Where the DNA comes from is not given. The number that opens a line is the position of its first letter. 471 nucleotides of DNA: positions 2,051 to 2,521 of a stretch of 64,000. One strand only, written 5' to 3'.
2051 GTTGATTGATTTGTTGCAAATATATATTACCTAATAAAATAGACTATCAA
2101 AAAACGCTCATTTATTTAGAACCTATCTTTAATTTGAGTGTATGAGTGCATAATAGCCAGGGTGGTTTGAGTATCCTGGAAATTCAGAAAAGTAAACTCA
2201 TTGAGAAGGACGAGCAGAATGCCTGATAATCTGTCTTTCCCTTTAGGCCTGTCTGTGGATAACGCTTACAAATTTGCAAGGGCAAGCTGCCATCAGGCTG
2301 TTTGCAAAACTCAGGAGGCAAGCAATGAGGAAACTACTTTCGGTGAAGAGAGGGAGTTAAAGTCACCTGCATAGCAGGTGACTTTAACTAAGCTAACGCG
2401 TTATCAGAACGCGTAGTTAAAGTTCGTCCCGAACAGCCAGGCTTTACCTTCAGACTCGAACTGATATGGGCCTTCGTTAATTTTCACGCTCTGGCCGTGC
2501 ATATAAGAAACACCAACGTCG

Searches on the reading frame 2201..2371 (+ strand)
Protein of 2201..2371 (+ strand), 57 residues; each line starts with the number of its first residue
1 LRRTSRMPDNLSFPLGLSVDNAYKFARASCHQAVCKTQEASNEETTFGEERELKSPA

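Call 49: find_homologous_proteins(query=window:2219-2371:+, max_evalue=1)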
Query seq(51 aa) (51 aa): 1 proteins with E <= 1 among 1 candidates.
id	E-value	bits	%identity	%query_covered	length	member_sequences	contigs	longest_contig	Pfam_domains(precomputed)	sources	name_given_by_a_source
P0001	1.1e-25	105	98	100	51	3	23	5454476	-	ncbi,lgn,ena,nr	ncbi:hypothetical protein EsCd1HHP024_02997 [Escherichia sp. HH091_1A]|nr:hypothetical protein EsCd1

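Call 50: search_protein_families(library=pfam, proteins=[window:2201-2371:+], max_evalue=1)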
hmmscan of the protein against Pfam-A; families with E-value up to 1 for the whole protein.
seq(57 aa): 0 families

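Call 51: list_cluster_members(proteins=[P0001, window:2219-2371:+])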
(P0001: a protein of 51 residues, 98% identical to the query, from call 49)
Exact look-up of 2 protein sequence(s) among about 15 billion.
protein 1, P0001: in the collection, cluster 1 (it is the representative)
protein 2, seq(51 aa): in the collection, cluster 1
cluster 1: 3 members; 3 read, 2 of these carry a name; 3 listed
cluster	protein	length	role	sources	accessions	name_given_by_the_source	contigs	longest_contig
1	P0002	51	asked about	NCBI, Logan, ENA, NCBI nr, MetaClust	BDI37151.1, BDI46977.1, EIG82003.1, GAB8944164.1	hypothetical protein EC12741_1388 [Escherichia coli 1.2741] | status=active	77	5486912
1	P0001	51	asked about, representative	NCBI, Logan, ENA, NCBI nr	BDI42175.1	hypothetical protein EsCd1HHP024_02997 [Escherichia sp. HH091_1A]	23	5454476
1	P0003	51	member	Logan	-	-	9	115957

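Call 52: find_encoding_contigs(protein=P0001, flank=3000, max_places=10)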
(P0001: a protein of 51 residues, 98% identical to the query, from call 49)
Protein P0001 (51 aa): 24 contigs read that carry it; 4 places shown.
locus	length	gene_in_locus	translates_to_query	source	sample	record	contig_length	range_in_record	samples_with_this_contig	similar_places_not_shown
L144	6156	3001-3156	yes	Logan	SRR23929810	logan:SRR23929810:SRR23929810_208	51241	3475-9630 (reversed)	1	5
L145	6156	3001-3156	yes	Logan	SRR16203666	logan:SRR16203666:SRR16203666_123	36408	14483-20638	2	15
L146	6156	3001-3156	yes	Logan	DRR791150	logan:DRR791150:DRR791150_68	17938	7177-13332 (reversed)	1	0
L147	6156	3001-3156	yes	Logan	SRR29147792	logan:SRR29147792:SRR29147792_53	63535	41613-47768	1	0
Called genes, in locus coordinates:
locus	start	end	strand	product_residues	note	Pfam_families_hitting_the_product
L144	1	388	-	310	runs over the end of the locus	PF01226:Form_Nir_trans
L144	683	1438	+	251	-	PF04333:MlaA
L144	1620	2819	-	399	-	-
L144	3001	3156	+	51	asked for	-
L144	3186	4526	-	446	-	PF03349:Toluene_X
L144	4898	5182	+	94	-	PF04175:DUF406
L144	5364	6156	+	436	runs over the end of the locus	PF00108:Thiolase_N, PF02803:Thiolase_C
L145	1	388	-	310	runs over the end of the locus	PF01226:Form_Nir_trans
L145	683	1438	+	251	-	PF04333:MlaA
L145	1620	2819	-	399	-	-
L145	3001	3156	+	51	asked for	-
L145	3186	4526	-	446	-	PF03349:Toluene_X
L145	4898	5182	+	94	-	PF04175:DUF406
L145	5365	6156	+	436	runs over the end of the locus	PF00108:Thiolase_N, PF02803:Thiolase_C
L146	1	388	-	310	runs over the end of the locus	PF01226:Form_Nir_trans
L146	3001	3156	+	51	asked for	-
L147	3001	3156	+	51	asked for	-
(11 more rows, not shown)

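Call 53: find_encoding_contigs(protein=P0002, flank=3000, max_places=10)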
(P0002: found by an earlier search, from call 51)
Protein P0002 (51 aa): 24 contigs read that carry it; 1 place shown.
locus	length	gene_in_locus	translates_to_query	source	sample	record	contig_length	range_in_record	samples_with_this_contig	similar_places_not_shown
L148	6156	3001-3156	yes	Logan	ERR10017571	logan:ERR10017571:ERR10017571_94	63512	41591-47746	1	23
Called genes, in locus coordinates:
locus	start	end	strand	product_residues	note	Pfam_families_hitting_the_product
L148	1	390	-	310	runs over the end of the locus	PF01226:Form_Nir_trans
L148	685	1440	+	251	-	PF04333:MlaA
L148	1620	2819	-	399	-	-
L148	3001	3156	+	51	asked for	-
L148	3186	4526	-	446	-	PF03349:Toluene_X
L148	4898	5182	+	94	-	PF04175:DUF406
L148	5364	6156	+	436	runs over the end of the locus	PF00108:Thiolase_N, PF02803:Thiolase_C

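Call 54: find_encoding_contigs(protein=P0003, flank=3000, max_places=10)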
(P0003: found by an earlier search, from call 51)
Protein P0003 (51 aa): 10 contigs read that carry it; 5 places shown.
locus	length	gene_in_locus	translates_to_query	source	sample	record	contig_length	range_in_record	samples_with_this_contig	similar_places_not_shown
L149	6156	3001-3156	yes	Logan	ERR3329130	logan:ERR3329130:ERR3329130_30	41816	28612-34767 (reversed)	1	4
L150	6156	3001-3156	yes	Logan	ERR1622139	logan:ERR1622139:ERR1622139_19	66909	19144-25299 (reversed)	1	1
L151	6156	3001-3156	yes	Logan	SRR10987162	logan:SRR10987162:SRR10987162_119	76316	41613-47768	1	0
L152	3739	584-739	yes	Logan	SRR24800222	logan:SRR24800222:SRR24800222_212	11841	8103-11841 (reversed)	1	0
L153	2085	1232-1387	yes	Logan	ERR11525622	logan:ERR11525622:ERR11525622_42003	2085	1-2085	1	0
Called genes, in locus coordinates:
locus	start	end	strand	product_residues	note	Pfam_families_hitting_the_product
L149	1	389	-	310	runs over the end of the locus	PF01226:Form_Nir_trans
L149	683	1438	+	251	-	PF04333:MlaA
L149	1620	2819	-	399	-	-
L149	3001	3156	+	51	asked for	-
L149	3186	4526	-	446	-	PF03349:Toluene_X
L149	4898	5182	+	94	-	PF04175:DUF406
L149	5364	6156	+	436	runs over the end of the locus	PF00108:Thiolase_N, PF02803:Thiolase_C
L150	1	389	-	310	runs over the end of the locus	PF01226:Form_Nir_trans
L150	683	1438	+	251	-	PF04333:MlaA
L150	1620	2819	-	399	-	-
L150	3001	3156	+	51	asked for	-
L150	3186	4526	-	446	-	PF03349:Toluene_X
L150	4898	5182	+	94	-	PF04175:DUF406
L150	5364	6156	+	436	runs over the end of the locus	PF00108:Thiolase_N, PF02803:Thiolase_C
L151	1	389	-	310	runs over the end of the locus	PF01226:Form_Nir_trans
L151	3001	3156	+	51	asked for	-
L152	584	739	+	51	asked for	-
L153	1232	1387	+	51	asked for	-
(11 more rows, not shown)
